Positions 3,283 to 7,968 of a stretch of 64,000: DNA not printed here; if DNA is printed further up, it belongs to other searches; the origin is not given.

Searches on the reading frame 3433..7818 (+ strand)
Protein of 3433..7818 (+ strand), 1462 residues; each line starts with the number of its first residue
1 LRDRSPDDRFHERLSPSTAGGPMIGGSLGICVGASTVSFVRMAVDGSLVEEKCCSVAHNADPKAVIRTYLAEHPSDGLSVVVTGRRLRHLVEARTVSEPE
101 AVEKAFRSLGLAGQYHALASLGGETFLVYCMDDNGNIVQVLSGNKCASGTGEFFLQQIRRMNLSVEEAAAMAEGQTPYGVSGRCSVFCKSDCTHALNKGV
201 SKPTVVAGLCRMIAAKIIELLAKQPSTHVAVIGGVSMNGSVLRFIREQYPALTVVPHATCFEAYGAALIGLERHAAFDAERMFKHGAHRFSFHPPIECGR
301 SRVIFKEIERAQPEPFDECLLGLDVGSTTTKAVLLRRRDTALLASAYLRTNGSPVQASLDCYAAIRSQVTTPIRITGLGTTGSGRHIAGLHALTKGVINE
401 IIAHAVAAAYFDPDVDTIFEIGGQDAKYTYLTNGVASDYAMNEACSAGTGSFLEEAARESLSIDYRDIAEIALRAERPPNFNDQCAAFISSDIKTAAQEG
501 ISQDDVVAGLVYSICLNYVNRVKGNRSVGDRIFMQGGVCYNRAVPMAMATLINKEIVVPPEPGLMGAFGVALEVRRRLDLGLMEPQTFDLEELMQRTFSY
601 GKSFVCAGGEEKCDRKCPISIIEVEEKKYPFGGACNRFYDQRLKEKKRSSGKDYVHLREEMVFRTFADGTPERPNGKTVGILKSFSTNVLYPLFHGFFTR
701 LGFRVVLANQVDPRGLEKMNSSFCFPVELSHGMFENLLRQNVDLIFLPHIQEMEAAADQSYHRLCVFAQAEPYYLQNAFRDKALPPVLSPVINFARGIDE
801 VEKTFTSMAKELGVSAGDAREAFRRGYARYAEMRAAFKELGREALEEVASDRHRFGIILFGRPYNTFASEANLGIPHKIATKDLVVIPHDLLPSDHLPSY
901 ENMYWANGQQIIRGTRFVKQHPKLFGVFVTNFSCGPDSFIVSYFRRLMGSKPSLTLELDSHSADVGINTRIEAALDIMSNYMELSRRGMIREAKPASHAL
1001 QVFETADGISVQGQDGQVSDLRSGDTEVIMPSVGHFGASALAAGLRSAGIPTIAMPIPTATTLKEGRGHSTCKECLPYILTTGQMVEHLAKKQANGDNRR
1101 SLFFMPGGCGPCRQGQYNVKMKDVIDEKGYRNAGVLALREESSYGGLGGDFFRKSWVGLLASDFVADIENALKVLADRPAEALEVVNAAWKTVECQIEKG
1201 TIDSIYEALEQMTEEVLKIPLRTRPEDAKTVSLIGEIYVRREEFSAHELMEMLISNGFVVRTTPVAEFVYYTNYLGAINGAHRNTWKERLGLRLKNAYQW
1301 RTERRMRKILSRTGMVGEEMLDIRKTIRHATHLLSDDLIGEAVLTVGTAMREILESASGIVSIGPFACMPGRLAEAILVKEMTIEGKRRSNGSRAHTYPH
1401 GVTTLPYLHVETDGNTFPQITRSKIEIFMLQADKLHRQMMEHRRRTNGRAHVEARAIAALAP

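Call 65: search_protein_families(library=pfam, proteins=[window:3433-7818:+], max_evalue=0.00001)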
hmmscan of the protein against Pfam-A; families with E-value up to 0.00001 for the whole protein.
window:3433-7818:+ (1462 aa): 2 families
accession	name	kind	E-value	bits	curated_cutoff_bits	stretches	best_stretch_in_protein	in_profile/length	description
PF01869.26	BcrAD_BadFG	-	2.6e-51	175.2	31.5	2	321-572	1-269/271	BadF/BadG/BcrA/BcrD ATPase family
PF09989.15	DUF2229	-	2.3e-48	165.2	29.4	1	678-891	1-217/218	CoA enzyme activase uncharacterised domain (DUF2229)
